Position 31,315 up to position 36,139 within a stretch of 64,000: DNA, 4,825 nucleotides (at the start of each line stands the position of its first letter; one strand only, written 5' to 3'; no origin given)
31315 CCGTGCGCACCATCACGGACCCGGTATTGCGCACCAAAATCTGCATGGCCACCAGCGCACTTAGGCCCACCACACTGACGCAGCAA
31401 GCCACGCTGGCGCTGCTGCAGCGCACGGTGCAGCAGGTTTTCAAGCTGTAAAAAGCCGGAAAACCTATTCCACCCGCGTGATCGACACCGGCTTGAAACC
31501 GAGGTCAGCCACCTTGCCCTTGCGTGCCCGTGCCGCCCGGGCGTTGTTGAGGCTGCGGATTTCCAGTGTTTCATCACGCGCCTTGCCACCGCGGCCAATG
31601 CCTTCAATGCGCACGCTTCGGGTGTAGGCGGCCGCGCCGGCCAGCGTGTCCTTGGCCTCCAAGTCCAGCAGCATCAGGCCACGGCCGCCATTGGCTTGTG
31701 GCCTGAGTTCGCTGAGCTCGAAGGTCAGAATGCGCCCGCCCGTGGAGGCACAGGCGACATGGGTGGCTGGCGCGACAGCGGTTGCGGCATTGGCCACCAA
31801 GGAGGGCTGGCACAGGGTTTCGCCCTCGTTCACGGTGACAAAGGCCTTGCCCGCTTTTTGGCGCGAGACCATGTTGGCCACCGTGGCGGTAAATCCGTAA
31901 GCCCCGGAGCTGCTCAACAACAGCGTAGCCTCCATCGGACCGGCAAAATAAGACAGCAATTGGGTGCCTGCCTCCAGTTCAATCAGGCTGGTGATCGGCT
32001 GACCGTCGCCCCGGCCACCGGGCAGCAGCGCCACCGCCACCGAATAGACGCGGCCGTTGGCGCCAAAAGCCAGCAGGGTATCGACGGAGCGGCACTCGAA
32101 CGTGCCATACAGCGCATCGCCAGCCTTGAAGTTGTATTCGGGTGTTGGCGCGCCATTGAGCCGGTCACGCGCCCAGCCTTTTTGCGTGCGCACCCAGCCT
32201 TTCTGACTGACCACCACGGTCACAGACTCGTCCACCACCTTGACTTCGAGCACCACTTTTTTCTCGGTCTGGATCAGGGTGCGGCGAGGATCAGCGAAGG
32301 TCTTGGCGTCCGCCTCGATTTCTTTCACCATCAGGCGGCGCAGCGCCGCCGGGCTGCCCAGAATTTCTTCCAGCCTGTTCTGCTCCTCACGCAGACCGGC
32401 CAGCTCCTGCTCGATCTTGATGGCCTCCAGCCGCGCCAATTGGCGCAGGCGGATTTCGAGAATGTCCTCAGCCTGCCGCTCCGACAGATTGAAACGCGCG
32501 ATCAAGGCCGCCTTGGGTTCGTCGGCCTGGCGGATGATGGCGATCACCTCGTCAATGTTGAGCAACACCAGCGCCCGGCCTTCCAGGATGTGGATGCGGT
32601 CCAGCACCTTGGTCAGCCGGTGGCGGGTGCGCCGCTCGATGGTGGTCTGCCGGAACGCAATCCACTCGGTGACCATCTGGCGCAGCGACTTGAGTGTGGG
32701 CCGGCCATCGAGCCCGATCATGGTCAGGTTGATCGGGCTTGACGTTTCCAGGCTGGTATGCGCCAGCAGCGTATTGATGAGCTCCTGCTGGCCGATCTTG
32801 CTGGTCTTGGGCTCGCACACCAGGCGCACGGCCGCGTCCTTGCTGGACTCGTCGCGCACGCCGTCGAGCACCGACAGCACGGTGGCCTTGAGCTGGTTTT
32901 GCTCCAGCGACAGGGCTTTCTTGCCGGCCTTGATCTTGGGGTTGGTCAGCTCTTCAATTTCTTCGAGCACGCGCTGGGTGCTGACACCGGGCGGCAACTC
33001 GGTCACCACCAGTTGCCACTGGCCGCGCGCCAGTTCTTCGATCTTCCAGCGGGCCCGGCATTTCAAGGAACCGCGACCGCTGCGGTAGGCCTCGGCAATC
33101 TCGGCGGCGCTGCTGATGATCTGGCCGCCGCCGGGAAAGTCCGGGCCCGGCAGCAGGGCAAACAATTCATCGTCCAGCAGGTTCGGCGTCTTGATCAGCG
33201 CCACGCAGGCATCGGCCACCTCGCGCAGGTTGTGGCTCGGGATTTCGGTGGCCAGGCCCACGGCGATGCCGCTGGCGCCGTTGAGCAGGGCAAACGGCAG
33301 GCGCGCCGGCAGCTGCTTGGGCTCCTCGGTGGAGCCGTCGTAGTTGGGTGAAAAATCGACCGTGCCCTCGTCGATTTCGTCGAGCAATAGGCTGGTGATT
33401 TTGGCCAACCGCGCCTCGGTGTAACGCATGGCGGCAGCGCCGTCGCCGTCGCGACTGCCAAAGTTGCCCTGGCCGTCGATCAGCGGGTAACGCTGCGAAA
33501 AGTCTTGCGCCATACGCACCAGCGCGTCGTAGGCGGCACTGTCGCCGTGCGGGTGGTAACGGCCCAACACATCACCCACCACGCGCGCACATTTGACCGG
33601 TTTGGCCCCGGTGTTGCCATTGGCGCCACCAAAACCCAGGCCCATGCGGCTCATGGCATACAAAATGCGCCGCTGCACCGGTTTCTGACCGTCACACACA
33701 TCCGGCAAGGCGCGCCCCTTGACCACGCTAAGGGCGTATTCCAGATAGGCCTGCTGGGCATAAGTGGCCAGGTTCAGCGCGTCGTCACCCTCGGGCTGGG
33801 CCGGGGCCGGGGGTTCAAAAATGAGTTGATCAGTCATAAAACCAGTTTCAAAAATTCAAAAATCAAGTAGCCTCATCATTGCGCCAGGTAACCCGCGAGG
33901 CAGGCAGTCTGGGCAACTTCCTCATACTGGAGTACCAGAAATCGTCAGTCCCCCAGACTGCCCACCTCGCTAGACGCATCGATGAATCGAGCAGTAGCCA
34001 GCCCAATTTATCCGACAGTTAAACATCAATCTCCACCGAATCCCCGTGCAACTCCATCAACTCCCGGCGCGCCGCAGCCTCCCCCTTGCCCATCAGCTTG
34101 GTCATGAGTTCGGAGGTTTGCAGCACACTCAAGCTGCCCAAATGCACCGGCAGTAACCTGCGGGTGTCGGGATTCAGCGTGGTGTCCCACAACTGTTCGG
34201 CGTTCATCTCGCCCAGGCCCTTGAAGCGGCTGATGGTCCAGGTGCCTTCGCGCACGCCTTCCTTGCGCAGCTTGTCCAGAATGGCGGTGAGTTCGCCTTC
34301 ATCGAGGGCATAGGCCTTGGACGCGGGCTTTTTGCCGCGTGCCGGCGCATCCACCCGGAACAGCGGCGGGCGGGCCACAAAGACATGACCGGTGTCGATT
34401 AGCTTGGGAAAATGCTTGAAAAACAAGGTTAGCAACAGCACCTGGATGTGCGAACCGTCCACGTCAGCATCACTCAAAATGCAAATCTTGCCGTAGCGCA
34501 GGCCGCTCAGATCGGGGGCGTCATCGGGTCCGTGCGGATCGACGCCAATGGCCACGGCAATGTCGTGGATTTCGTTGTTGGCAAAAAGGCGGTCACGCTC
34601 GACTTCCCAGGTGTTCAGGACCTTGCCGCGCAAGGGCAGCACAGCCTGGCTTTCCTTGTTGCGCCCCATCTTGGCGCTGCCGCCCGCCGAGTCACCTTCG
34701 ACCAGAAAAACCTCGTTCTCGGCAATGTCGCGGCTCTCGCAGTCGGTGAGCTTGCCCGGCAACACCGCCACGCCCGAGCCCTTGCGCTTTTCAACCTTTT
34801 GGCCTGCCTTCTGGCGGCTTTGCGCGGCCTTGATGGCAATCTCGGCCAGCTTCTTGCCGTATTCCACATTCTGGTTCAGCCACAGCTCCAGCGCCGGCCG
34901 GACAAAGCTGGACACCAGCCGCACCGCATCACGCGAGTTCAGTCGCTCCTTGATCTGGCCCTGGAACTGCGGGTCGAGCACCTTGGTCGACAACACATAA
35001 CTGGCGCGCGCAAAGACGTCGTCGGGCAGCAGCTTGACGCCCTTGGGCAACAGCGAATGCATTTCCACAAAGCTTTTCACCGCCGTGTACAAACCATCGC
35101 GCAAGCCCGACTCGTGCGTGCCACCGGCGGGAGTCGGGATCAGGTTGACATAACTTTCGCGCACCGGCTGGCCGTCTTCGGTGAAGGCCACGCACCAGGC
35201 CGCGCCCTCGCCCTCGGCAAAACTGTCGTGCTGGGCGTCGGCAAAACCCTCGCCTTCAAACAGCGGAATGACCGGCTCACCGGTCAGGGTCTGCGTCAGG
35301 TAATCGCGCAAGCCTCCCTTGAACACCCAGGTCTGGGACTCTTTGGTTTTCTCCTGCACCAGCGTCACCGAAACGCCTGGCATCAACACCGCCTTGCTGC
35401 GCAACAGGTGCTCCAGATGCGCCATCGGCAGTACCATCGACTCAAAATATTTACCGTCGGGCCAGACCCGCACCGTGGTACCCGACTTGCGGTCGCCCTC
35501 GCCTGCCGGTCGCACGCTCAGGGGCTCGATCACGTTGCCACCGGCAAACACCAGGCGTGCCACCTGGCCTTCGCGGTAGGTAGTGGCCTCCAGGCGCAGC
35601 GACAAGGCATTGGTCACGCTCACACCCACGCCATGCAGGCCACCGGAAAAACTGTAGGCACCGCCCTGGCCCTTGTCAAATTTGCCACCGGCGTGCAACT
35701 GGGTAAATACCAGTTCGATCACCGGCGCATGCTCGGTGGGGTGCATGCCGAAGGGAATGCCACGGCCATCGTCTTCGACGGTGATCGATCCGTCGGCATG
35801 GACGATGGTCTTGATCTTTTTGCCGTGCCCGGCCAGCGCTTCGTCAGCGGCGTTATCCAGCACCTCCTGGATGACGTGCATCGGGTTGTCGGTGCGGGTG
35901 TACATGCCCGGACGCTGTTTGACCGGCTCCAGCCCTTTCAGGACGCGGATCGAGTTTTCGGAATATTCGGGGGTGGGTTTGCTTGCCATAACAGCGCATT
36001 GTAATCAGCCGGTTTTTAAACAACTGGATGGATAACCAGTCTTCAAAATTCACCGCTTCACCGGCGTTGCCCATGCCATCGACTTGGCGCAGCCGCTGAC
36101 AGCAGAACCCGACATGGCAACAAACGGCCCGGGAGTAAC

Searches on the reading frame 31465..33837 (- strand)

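Call 12: search_protein_families(library=pfam, proteins=[window:31465-33837:-], max_evalue=0.00001)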
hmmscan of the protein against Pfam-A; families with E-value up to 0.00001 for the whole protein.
window:31465-33837:- (790 aa): 2 families
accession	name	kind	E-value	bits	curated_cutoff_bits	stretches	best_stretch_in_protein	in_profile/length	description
PF00521.26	DNA_topoisoIV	-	6.9e-131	437.5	31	1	42-507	1-431/432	DNA gyrase/topoisomerase IV, subunit A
PF03989.18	DNA_gyraseA_C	-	2.3e-07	30.6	27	0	693-736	2-45/48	DNA gyrase C-terminal domain, beta-propeller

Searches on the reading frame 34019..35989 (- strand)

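Call 12: search_protein_families(library=pfam, proteins=[window:34019-35989:-], max_evalue=0.00001)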
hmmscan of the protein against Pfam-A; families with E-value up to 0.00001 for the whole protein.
window:34019-35989:- (656 aa): 4 families
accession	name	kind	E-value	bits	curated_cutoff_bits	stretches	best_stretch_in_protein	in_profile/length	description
PF00204.31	DNA_gyraseB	-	6.1e-36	123.9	27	1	226-398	1-170/173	DNA gyrase B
PF00986.26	DNA_gyraseB_C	-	1.8e-21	76.5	29.8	1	582-646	2-63/63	DNA gyrase B subunit, carboxyl terminus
PF02518.31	HATPase_c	-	1.5e-12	48.4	26.4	1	35-177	5-107/111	Histidine kinase-, DNA gyrase B-, and HSP90-like ATPase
PF01751.28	Toprim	-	5.2e-12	46.2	23.1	1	426-540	1-95/96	Toprim domain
